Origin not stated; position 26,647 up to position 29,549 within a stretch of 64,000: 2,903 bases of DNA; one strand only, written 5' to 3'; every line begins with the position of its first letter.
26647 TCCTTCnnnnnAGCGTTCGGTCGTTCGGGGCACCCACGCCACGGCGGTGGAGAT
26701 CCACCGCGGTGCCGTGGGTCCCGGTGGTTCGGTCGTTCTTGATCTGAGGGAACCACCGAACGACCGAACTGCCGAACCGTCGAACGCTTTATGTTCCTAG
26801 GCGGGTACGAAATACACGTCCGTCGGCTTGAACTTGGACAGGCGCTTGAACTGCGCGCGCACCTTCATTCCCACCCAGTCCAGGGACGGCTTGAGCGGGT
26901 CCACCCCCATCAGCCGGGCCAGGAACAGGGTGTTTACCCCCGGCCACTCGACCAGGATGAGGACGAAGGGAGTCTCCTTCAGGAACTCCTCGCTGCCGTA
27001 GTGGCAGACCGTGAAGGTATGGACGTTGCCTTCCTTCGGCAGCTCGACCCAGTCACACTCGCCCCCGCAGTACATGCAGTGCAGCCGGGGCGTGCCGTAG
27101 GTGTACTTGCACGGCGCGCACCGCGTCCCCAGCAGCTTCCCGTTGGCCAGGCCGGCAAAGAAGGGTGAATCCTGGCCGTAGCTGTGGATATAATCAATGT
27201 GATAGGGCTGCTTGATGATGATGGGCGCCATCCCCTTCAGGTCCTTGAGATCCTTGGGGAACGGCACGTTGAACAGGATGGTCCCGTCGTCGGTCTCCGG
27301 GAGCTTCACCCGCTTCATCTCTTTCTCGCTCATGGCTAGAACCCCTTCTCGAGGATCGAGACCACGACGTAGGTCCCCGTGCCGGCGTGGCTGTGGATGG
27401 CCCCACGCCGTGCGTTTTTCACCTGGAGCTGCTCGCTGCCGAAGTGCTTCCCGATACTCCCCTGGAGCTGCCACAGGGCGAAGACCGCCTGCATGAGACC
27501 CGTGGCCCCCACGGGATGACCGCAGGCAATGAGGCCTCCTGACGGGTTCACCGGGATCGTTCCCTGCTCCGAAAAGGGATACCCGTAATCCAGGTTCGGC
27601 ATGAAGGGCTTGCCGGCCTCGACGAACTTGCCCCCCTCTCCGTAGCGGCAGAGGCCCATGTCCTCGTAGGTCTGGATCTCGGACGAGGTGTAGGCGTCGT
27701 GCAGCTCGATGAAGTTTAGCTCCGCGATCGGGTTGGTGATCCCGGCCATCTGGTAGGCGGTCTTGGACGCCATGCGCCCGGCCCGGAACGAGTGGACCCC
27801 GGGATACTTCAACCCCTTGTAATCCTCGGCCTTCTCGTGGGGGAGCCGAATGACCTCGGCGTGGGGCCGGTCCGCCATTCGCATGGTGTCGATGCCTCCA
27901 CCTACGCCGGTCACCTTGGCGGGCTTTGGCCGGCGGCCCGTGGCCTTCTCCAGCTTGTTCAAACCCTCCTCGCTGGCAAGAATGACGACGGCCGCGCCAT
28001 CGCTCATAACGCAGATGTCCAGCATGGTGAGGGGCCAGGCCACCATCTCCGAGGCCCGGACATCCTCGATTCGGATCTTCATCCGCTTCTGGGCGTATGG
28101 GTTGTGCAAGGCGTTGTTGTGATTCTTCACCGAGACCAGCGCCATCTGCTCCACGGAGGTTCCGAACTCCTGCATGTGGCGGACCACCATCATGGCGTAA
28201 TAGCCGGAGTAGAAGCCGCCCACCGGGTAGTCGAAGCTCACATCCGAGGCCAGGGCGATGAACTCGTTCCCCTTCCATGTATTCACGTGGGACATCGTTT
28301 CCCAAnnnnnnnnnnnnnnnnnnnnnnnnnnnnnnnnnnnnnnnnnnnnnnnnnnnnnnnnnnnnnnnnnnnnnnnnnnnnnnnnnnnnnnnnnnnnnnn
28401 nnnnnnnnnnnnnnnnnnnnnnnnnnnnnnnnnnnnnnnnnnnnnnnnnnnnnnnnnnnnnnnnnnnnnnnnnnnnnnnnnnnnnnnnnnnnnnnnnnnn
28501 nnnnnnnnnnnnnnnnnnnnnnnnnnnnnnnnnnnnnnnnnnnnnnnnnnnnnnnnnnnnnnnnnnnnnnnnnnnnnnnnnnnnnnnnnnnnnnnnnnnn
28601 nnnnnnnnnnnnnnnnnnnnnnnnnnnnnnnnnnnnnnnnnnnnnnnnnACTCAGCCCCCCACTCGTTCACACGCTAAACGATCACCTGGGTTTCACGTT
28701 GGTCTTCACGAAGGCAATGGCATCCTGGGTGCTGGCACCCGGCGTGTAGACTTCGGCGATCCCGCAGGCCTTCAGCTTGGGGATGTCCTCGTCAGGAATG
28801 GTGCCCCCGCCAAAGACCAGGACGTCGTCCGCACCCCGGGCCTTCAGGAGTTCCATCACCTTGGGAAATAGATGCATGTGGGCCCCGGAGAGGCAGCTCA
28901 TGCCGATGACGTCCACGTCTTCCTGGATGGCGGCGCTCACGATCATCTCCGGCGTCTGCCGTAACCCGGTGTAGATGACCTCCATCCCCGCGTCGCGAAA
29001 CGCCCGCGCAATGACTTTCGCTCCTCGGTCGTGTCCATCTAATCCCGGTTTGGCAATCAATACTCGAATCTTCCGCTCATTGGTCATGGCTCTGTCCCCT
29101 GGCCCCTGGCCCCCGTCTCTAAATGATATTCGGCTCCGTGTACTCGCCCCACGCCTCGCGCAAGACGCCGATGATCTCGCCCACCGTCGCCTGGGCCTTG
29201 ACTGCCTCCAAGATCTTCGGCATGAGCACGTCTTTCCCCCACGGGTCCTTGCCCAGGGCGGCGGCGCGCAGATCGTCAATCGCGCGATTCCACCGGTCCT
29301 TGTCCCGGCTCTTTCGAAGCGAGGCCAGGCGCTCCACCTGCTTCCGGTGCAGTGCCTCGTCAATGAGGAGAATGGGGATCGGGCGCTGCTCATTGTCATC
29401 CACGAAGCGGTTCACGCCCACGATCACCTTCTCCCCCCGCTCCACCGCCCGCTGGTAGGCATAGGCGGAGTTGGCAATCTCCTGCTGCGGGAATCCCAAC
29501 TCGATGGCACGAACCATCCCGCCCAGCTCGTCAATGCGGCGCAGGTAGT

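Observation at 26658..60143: Family of 90-130-bp palindromes built from CGAAC/GTTCG units, placed intercistronically inside operons (5 copies)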

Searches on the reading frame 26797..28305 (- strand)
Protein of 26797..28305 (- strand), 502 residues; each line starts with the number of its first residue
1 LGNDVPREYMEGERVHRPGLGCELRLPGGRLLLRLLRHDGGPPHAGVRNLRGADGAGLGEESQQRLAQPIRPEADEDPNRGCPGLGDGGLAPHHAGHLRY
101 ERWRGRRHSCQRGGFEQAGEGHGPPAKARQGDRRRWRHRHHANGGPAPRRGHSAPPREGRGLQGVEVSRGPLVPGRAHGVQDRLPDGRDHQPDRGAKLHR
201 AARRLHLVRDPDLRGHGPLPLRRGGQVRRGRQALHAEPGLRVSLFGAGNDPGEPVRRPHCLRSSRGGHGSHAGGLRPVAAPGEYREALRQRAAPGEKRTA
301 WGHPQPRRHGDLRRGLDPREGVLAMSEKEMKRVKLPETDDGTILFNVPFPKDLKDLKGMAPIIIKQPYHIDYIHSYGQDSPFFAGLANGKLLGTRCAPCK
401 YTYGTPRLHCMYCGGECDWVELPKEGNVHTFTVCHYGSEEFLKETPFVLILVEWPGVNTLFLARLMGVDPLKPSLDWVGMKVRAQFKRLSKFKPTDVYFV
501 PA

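Call 22: search_protein_families(library=pfam, proteins=[window:26797-28305:-])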
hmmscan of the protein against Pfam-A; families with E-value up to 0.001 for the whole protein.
window:26797-28305:- (502 aa): 2 families
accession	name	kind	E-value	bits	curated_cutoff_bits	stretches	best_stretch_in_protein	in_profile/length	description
PF01796.24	OB_ChsH2_C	-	2.8e-11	43.6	27.1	1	419-487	1-65/65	ChsH2, C-terminal OB-fold domain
PF12172.15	zf-ChsH2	-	4.8e-05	23.5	23.2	1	383-416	1-34/37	ChsH2, rubredoxin-like zinc ribbon domain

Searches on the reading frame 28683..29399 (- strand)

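Call 22: search_protein_families(library=pfam, proteins=[window:28683-29399:-])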
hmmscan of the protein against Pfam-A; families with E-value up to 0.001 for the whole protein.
window:28683-29399:- (238 aa): 1 family
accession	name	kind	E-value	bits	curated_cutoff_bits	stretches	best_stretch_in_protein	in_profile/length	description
PF02310.24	B12-binding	-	9.3e-27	93.7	32.1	1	112-228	2-120/121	B12 binding domain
